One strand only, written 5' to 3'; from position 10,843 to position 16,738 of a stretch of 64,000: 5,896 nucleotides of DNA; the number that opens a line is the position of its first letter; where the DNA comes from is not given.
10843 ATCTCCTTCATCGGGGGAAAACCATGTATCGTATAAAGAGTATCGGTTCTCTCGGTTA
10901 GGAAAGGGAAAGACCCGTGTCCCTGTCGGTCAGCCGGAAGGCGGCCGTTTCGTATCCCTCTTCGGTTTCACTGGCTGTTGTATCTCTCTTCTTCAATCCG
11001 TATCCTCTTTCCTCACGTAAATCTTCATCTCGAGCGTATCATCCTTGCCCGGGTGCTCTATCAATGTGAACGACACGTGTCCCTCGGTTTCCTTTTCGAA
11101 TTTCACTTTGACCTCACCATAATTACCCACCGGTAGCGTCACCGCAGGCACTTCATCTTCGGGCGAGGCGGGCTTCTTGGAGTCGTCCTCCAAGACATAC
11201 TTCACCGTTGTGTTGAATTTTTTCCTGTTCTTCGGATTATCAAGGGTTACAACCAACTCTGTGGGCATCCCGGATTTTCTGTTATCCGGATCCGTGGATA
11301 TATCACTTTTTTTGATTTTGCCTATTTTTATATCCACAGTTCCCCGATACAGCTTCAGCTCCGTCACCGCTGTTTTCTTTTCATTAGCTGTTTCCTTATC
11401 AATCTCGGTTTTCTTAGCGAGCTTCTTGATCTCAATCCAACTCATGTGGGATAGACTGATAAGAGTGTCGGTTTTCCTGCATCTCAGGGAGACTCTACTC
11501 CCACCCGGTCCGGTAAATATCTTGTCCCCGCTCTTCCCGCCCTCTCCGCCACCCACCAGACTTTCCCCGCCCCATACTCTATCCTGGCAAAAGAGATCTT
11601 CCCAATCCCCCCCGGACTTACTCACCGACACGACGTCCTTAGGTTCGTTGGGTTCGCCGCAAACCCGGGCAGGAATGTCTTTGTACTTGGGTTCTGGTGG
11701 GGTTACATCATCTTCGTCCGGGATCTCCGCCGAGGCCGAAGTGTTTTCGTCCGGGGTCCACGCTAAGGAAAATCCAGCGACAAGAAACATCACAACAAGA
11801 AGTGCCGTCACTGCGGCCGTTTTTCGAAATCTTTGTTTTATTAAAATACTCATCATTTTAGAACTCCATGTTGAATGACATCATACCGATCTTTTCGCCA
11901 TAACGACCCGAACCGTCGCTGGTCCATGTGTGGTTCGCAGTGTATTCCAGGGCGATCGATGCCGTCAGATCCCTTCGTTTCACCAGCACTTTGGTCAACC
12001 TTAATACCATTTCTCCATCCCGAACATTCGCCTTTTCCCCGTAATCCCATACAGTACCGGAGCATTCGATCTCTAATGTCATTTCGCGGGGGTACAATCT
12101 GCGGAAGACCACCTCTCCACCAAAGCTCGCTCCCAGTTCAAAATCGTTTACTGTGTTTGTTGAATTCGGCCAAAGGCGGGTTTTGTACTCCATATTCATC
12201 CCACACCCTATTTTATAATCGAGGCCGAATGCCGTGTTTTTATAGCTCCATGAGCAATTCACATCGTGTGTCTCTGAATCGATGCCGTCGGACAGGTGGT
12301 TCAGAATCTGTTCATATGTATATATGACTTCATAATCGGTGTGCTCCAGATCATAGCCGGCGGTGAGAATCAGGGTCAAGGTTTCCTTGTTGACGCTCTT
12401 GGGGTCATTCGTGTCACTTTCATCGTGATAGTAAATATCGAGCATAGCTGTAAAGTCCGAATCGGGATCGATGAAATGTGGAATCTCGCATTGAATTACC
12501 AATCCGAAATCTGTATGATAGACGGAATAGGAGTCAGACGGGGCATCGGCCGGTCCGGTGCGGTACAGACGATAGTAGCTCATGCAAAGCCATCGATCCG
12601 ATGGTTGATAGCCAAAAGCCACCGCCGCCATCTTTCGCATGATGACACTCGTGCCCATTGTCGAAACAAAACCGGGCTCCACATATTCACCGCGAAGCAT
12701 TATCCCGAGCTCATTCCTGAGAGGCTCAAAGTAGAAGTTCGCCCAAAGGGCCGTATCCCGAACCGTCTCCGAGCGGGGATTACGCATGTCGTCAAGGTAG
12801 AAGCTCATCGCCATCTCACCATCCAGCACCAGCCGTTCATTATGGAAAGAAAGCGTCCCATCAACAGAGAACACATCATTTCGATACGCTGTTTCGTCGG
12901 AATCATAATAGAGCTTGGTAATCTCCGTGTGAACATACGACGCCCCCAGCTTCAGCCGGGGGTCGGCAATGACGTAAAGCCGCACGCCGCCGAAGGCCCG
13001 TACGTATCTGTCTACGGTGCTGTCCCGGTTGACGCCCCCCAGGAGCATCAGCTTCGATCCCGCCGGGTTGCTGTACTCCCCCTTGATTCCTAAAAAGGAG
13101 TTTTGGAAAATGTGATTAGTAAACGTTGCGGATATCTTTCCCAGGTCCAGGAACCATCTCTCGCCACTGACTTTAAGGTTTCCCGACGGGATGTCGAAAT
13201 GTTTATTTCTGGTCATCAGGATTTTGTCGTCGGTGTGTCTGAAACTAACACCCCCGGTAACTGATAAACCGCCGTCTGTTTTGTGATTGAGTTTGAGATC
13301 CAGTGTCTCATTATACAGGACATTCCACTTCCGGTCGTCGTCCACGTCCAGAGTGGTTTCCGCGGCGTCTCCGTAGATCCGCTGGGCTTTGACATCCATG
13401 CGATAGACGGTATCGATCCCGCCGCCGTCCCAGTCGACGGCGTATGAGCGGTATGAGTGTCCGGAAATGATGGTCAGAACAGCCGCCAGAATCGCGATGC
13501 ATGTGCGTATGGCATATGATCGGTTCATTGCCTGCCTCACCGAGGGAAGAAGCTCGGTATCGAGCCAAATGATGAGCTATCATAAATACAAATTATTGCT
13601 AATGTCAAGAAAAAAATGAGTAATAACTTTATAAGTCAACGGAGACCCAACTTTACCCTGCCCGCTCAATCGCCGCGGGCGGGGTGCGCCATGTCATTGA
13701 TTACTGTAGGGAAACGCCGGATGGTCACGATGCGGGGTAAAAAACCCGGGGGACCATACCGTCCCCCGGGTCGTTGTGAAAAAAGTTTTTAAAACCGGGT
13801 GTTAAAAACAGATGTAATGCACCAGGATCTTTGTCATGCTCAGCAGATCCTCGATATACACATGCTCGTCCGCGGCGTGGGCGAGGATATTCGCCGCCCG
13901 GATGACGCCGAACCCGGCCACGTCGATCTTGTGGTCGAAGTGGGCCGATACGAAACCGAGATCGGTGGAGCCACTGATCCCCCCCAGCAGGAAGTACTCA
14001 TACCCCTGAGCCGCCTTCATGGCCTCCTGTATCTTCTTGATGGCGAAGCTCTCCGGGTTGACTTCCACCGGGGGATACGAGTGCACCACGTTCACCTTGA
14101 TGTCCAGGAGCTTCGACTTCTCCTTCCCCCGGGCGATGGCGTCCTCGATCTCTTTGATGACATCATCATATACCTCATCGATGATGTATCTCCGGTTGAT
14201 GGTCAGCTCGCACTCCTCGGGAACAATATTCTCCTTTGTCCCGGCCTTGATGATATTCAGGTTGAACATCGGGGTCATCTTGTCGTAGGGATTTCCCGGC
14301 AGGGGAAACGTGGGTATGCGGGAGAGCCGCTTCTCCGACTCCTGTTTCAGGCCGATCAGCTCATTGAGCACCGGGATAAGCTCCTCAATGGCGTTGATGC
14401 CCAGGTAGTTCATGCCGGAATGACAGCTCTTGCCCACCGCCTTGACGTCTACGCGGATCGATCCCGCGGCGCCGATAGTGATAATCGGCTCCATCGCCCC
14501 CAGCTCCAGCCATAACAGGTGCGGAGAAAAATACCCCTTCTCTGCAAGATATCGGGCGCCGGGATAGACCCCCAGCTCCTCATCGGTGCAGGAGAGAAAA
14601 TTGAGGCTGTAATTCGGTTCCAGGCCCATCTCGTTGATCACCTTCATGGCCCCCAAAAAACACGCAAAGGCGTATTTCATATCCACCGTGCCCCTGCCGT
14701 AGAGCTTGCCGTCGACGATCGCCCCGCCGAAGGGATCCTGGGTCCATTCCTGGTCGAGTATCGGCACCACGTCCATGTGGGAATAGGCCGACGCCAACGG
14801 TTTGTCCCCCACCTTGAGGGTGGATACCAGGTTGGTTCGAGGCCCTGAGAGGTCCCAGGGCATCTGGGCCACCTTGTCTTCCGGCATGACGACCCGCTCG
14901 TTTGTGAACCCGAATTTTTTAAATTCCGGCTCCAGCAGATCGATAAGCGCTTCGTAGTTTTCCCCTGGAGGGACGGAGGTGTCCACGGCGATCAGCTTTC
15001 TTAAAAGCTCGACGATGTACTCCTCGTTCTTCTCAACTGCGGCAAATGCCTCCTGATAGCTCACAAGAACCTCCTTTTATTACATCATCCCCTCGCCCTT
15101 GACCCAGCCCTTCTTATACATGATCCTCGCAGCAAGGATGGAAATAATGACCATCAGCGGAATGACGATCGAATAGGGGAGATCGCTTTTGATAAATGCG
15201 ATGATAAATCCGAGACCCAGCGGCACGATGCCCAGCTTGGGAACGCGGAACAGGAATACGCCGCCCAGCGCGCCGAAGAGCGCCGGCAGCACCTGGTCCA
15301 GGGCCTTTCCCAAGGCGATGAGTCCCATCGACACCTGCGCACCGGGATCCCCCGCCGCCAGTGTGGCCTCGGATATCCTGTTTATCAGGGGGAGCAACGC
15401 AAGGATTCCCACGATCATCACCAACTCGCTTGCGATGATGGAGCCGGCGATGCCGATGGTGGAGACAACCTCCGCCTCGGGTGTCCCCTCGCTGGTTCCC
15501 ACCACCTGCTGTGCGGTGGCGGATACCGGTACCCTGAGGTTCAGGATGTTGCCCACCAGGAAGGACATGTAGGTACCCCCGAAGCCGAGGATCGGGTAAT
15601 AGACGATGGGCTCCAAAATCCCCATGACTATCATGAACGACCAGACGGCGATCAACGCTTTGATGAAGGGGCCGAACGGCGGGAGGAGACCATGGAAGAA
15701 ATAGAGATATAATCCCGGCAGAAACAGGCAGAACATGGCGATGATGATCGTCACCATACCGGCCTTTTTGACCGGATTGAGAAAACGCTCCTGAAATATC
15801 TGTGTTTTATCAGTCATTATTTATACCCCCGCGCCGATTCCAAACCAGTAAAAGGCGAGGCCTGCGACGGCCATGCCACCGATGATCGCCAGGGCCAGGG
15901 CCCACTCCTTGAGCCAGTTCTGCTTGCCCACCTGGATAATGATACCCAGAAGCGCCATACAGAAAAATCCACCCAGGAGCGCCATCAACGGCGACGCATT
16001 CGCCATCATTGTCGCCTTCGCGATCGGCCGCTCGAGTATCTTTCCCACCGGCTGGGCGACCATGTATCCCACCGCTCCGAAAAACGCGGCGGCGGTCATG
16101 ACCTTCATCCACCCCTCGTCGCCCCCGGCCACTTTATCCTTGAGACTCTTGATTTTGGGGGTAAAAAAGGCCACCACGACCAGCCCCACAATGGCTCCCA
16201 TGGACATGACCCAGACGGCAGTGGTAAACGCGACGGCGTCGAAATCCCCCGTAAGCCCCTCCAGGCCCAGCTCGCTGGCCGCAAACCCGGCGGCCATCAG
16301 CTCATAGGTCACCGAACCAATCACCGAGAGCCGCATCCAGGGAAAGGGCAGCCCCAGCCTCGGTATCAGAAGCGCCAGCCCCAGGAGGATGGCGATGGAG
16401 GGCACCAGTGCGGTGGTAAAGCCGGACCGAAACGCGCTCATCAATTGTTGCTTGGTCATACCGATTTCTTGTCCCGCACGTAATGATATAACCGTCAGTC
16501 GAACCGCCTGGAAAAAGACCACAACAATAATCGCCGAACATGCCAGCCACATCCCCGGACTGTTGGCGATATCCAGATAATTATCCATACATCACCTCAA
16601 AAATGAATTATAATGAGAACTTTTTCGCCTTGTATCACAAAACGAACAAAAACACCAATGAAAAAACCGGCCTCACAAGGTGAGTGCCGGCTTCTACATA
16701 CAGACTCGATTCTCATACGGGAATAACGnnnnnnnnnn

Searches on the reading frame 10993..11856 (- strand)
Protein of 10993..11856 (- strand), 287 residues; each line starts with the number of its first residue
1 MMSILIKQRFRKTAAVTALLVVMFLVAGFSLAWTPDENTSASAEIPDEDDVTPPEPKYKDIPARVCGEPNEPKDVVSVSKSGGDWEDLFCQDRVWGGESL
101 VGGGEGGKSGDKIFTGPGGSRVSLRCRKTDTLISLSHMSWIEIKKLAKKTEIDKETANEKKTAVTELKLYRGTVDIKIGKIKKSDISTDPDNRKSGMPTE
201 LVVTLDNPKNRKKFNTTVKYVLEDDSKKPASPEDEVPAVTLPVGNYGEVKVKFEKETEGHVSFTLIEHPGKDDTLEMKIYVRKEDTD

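Call 7: search_protein_families(library=pfam, proteins=[window:10993-11856:-], max_evalue=0.01)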
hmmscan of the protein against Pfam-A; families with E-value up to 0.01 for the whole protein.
window:10993-11856:- (287 aa): 0 families

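Call 44: search_protein_families(library=pfam, proteins=[window:10993-11856:-], max_evalue=10)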
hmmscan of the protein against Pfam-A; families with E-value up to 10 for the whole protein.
window:10993-11856:- (287 aa): 1 family
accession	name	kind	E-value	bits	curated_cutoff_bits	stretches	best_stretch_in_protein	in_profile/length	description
PF24734.1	DUF7685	-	0.23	11.8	27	1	65-88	4-27/43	Domain of unknown function (DUF7685)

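Call 45: search_protein_families(library=ncbifam, proteins=[window:10993-11856:-], max_evalue=1)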
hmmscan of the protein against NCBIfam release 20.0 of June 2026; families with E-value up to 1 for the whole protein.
window:10993-11856:- (287 aa): 0 families

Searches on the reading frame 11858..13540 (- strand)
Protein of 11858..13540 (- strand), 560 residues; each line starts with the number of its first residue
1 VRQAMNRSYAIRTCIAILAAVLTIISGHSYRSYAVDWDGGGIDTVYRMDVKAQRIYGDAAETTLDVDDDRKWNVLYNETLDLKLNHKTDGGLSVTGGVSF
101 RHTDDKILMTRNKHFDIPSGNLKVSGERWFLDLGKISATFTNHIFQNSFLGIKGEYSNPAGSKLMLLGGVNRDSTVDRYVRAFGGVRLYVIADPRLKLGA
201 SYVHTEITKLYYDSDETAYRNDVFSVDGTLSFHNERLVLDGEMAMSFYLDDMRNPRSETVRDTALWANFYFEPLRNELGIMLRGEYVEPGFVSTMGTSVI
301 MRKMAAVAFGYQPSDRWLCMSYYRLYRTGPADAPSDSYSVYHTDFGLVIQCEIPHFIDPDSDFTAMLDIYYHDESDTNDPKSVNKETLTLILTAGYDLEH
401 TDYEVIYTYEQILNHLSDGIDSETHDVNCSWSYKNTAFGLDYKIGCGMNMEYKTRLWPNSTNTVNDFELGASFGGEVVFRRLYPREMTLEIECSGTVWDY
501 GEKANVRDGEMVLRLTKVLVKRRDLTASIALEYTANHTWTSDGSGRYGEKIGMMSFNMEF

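Call 7: search_protein_families(library=pfam, proteins=[window:11858-13540:-], max_evalue=0.01)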
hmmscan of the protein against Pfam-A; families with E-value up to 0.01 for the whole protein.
window:11858-13540:- (560 aa): 0 families

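Call 24: find_homologous_proteins(query=window:11858-13540:-)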
Query window:11858-13540:- (560 aa): 6 proteins with E <= 0.001 among 8000 candidates.
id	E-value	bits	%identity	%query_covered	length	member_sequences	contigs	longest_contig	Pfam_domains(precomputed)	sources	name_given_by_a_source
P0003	7.5e-195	667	57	99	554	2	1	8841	-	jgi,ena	-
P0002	2.5e-193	662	56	99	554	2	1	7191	-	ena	-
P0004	3.4e-192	658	56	99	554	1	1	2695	-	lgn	-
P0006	1.4e-191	656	56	99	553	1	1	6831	-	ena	-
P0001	3.6e-181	622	53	99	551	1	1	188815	-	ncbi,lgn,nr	ncbi:MAG: hypothetical protein JW885_15770 [Deltaproteobacteria bacterium]|nr:hypothetical protein [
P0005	2.7e-174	599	52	95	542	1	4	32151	PF13609.13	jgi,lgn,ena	-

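Call 44: search_protein_families(library=pfam, proteins=[window:11858-13540:-], max_evalue=10)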
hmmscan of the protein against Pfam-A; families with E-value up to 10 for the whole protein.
window:11858-13540:- (560 aa): 2 families
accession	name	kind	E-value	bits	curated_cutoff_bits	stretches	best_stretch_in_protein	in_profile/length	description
PF13505.12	OMP_b-brl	-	0.015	15.9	28.7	1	363-454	58-144/175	Outer membrane protein beta-barrel domain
PF22024.2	VP16-like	-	0.091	13.1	27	1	94-197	29-125/133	Major capsid protein VP16-like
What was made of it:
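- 11858..13540 (-): Barrel B: 560-aa probable outer-membrane beta-barrel, cassette B. Sub-threshold OMP_b-brl match, E=0.015 (call 44).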

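Call 45: search_protein_families(library=ncbifam, proteins=[window:11858-13540:-], max_evalue=1)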
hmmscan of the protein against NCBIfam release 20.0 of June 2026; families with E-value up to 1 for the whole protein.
window:11858-13540:- (560 aa): 0 families

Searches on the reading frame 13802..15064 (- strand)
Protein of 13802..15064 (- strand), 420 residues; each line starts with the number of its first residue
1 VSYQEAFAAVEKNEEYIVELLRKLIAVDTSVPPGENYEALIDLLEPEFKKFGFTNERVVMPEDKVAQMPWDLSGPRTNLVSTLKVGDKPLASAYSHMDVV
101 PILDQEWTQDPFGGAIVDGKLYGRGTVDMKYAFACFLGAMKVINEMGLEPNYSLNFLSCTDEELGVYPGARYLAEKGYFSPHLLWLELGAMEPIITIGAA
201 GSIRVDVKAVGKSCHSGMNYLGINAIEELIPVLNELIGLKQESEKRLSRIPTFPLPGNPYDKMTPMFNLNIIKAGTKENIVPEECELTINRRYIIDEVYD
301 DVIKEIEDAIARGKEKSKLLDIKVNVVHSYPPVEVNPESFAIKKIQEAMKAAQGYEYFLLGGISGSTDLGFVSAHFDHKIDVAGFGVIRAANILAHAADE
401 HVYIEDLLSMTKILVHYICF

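Call 7: search_protein_families(library=pfam, proteins=[window:13802-15064:-], max_evalue=0.01)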
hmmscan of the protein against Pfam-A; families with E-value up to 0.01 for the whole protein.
window:13802-15064:- (420 aa): 3 families
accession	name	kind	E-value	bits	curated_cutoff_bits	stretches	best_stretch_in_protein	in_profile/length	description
PF01546.33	Peptidase_M20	-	4.1e-30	105.7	24.6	1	94-418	3-204/206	Peptidase family M20/M25/M40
PF07687.19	M20_dimer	-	1.7e-18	66.9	21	1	198-314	2-103/107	Peptidase dimerisation domain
PF04389.22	Peptidase_M28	-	0.0028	17.8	21.3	0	93-175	17-78/193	Peptidase family M28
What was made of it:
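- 13802..15064 (-): Intact M20 metallopeptidase gene (ArgE/DapE family deacylase, 420 aa). Its last 52 codons are the source sequence of the relic. Pfam Peptidase_M20 E=4e-30 and M20_dimer E=2e-18 (call 7).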

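Call 13: find_encoding_contigs(protein=window:13802-15064:-, flank=10000, max_places=6)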
Protein window:13802-15064:- (420 aa): 1 contig read that carries it; 1 place shown.
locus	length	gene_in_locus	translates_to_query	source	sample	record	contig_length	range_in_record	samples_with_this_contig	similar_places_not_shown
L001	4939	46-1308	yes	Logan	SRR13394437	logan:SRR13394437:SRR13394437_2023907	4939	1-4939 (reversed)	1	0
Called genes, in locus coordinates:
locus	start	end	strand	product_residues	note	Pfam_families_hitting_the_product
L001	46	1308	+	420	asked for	PF01546:Peptidase_M20, PF07687:M20_dimer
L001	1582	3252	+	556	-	-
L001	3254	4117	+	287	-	-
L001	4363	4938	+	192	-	?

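Call 14: find_related_loci(query=window:13802-15064:-, collection=genome_contigs, flank=10000)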
Query window:13802-15064:- (420 aa) in genome_contigs; peptide patterns used: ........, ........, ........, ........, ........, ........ (x = any residue, [..] = any of these).
93 stretches matched a pattern; 13 encode a relative of the query (tblastn E <= 1e-3); 13 distinct loci.
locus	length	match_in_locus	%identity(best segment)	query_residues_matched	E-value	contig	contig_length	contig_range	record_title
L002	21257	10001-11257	71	1-420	0e+0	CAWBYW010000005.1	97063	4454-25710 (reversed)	MAG: uncultured delta proteobacterium isolate MFD04492.bin.2.9 genome assembly, contig: contig_28023, whole genome shotg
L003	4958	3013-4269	71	1-420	0e+0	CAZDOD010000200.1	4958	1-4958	MAG TPA_asm: uncultured Thermodesulfobacteriota bacterium isolate binchicken_co129_644 genome assembly, contig: NODE_613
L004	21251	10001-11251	71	1-418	0e+0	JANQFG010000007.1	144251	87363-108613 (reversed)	MAG: bacterium isolate PL23a_bin.76 k99_5122068, whole genome shotgun sequence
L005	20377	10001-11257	71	1-420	0e+0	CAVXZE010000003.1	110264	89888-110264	MAG: uncultured delta proteobacterium isolate MFD09779.bin.1.97 genome assembly, contig: contig_12777, whole genome shot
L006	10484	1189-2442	72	1-419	0e+0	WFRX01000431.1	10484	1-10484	MAG: bacterium isolate S015_6 k151_963799, whole genome shotgun sequence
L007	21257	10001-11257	71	1-420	0e+0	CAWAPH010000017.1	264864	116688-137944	MAG: uncultured delta proteobacterium isolate MFD03804.bin.2.13 genome assembly, contig: contig_41157, whole genome shot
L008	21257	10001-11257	69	1-420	0e+0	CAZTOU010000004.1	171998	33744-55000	MAG TPA_asm: uncultured Spirochaetales bacterium isolate binchicken_co142_37 genome assembly, contig: NODE_77_length_171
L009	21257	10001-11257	67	1-420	0e+0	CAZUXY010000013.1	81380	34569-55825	MAG TPA_asm: uncultured Leptospirales bacterium isolate binchicken_co27_239 genome assembly, contig: NODE_465_length_813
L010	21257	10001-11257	66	1-420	0e+0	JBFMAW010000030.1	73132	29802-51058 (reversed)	MAG: Thermodesulfobacteriota bacterium isolate MAG148 MAG148_30, whole genome shotgun sequence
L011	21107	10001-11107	75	1-420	2e-142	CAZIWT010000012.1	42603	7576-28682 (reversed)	MAG TPA_asm: uncultured Thermodesulfobacteriota bacterium isolate binchicken_co334_237 genome assembly, contig: NODE_137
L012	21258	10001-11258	71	1-420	2e-172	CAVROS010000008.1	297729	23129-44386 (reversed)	MAG: uncultured delta proteobacterium isolate MFD03804.bin.2.110 genome assembly, contig: contig_19863, whole genome sho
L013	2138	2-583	69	228-420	4e-88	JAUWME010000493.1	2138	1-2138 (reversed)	MAG: Candidatus Zymogenus sp. isolate CSMAG_2390 CSMAG_2390_k141_1034582_length_2138_cov_3.9670, whole genome shotgun se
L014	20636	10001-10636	27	11-247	7e-12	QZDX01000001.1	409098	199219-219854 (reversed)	Bacterium 1XD21-13 strain 1XD21-13 Scaffold1_1, whole genome shotgun sequence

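Call 45: search_protein_families(library=ncbifam, proteins=[window:13802-15064:-], max_evalue=1)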
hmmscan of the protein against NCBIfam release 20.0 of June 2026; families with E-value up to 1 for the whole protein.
window:13802-15064:- (420 aa): 58 families (the best 25 are shown)
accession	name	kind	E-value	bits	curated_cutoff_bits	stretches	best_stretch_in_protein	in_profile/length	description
TIGR01910.1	DapE-ArgE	subfamily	3.7e-68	230.4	217.6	1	18-413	1-373/373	ArgE/DapE family deacylase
NF006400.0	PRK08651.1-3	equivalog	3.2e-55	187.6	374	1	10-416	5-401/410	succinyl-diaminopimelate desuccinylase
NF006399.0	PRK08651.1-2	equivalog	2.1e-48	165.4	381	1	15-418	4-401/405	succinyl-diaminopimelate desuccinylase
NF009558.0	PRK13013.1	equivalog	9.1e-48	163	428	1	4-415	5-417/429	acetylornithine deacetylase/succinyl-diaminopimelate desuccinylase family protein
NF006365.0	PRK08588.1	subfamily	1.3e-45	156.4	289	1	71-414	48-373/383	succinyl-diaminopimelate desuccinylase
TIGR01892.1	AcOrn-deacetyl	equivalog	6.7e-39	134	297.7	1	19-414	1-361/365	acetylornithine deacetylase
NF005710.0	PRK07522.1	subfamily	2e-37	129.3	412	1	12-414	5-381/391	acetylornithine deacetylase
NF010589.0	PRK13983.1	equivalog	6e-36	124.2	333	1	5-417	4-405/409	M20 family metallo-hydrolase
NF009555.0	PRK13004.1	equivalog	1.8e-35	122.6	321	1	4-413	4-387/399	YgeY family selenium metabolism-linked hydrolase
NF006398.0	PRK08651.1-1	equivalog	1.7e-34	119.4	439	1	10-415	7-393/403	succinyl-diaminopimelate desuccinylase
NF009557.0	PRK13009.1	equivalog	2.3e-34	119.2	284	1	17-415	5-368/377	succinyl-diaminopimelate desuccinylase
NF003474.0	PRK05111.1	equivalog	1.4e-30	106.4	460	1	36-414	31-373/383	acetylornithine deacetylase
NF005306.0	PRK06837.1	subfamily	4.3e-30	104.9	376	1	6-418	11-418/427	ArgE/DapE family deacylase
NF006370.0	PRK08596.1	equivalog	3.1e-29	101.8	412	1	7-418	9-416/425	acetylornithine deacetylase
NF005913.0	PRK07906.1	subfamily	1.8e-28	99.4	382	2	7-176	7-169/442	hypothetical protein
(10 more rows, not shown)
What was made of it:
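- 13802..15064 (-): NCBIfam TIGR01910 scores 230 bits, above its cutoff of 217.6 (call 45).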

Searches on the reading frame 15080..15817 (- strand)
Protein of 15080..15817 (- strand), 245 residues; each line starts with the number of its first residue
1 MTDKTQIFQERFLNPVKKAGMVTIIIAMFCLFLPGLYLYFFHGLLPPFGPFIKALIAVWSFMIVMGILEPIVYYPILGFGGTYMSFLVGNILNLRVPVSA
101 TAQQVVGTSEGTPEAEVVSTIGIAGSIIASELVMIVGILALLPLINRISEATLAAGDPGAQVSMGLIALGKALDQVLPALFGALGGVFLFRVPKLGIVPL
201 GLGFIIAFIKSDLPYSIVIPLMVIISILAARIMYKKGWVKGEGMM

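Call 7: search_protein_families(library=pfam, proteins=[window:15080-15817:-], max_evalue=0.01)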
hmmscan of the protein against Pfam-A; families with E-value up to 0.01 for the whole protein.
window:15080-15817:- (245 aa): 1 family
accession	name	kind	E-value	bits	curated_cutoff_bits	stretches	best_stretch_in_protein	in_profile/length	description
PF11188.13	DUF2975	-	0.0063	16.9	27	1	3-65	46-107/130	Protein of unknown function (DUF2975)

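Call 44: search_protein_families(library=pfam, proteins=[window:15080-15817:-], max_evalue=10)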
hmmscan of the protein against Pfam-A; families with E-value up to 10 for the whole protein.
window:15080-15817:- (245 aa): 2 families
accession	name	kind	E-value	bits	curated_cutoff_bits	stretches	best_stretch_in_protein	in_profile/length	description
PF11188.13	DUF2975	-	0.0063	16.9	27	1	3-65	46-107/130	Protein of unknown function (DUF2975)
PF17040.10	CBP_CCPA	-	0.22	12.6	25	1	106-140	57-91/114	Cellulose-complementing protein A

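Call 45: search_protein_families(library=ncbifam, proteins=[window:15080-15817:-], max_evalue=1)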
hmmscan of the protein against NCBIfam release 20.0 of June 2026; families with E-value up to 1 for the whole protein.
window:15080-15817:- (245 aa): 0 families

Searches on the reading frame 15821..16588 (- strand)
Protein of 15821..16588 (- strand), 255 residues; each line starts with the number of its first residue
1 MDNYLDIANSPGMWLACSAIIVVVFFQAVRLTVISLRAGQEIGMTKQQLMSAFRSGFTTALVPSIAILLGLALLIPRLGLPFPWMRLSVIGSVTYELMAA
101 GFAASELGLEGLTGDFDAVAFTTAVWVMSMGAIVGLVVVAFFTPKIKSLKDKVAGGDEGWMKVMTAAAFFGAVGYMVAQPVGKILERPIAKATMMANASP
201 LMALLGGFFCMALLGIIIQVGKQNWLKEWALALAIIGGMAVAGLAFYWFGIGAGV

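Call 7: search_protein_families(library=pfam, proteins=[window:15821-16588:-], max_evalue=0.01)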
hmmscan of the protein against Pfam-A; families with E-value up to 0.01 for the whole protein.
window:15821-16588:- (255 aa): 1 family
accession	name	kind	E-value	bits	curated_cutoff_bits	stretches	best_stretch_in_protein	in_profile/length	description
PF16481.10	DUF5058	-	1.3e-64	218.2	28.2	1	9-239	1-222/222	Domain of unknown function (DUF5058)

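Call 45: search_protein_families(library=ncbifam, proteins=[window:15821-16588:-], max_evalue=1)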
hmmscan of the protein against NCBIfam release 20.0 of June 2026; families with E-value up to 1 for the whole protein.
window:15821-16588:- (255 aa): 1 family
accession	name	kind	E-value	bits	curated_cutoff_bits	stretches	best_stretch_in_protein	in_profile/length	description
NF052650.1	YknW_fam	equivalog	0.27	10.7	110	1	84-175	41-132/213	YknW family membrane protein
